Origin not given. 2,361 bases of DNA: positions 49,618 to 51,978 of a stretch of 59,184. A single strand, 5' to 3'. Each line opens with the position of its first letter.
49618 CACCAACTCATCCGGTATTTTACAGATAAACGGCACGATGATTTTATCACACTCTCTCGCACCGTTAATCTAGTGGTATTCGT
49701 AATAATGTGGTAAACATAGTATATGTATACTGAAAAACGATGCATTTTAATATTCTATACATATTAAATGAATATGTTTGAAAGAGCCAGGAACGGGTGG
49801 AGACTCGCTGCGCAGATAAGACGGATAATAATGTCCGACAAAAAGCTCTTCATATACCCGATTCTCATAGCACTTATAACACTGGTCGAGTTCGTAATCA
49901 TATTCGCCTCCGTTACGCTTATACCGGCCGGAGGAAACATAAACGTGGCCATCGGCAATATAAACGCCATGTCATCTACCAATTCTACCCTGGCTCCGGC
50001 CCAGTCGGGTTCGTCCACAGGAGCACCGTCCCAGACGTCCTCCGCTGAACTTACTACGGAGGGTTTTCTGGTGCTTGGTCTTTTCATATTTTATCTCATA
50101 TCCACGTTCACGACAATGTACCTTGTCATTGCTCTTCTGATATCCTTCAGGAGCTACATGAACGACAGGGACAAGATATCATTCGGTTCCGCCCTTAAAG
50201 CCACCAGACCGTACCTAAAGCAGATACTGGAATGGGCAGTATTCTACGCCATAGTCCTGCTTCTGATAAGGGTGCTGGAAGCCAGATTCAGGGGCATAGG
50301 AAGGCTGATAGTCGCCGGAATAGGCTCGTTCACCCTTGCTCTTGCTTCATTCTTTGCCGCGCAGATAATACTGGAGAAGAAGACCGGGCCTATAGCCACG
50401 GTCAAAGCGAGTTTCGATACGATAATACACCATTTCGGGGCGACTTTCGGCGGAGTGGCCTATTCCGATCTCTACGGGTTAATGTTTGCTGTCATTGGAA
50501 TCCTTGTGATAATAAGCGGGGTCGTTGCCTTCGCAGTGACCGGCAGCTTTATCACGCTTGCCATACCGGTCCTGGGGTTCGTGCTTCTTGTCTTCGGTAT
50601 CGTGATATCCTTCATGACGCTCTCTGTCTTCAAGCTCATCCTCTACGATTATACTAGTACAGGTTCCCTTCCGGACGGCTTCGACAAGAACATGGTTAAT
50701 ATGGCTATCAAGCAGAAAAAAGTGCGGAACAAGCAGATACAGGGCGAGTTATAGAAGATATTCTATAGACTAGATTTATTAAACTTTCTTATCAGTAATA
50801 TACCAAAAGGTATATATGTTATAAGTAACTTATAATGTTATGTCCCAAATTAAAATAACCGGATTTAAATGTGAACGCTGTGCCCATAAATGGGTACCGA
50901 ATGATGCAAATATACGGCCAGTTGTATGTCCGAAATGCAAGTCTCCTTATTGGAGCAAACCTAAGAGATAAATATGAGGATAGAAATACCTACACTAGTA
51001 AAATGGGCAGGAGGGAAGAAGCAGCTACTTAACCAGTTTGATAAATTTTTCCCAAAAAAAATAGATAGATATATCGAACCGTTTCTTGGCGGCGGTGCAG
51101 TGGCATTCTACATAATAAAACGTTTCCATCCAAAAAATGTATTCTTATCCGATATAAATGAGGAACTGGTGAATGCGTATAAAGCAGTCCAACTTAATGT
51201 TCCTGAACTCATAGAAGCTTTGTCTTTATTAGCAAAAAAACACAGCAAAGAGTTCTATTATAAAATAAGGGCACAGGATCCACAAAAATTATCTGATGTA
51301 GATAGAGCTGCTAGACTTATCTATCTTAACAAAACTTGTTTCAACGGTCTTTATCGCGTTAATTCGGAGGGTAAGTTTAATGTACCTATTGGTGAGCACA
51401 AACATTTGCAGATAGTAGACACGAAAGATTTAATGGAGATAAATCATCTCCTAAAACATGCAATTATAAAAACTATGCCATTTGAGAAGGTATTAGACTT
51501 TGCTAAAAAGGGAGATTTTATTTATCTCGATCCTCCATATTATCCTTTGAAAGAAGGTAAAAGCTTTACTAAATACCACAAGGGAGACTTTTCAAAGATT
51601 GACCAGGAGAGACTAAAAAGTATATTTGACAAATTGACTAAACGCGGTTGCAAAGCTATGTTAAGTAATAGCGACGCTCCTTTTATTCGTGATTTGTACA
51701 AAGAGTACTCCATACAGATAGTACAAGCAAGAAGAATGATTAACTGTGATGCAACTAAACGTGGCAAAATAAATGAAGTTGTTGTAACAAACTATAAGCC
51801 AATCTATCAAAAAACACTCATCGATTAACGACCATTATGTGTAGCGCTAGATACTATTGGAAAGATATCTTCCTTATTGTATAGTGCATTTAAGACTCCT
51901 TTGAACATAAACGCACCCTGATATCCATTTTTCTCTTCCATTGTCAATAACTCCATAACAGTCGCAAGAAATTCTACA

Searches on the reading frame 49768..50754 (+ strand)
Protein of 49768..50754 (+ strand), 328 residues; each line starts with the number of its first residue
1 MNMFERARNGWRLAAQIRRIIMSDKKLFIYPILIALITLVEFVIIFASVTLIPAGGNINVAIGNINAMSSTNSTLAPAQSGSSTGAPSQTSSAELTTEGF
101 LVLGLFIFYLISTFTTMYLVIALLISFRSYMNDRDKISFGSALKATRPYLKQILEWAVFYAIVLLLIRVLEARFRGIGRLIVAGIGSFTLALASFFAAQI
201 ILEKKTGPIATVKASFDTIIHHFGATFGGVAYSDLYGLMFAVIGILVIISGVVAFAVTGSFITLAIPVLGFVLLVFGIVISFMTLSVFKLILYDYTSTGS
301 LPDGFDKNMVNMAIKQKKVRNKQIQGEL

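Call 71: search_protein_families(library=pfam, proteins=[window:49768-50754:+], max_evalue=0.001)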
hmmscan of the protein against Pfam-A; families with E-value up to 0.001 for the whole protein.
window:49768-50754:+ (328 aa): 1 family
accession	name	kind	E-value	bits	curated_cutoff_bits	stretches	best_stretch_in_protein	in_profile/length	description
PF19656.5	DUF6159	-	1.5e-09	38.5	27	1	103-299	5-200/204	Family of unknown function (DUF6159)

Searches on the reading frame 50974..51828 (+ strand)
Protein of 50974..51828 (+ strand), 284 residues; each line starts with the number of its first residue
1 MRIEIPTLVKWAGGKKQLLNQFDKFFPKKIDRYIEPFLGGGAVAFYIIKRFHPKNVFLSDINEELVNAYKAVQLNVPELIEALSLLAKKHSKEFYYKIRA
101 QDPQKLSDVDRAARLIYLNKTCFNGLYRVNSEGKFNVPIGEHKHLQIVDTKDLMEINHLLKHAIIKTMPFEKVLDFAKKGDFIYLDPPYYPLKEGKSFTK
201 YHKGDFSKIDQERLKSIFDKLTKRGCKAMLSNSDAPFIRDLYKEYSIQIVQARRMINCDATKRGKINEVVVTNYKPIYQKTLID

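Call 71: search_protein_families(library=pfam, proteins=[window:50974-51828:+], max_evalue=0.001)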
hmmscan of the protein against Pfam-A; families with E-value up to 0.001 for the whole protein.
window:50974-51828:+ (284 aa): 1 family
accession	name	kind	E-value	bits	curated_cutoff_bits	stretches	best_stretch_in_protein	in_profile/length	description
PF02086.21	MethyltransfD12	-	2.4e-66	224.5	22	1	11-256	1-253/253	D12 class N6 adenine-specific DNA methyltransferase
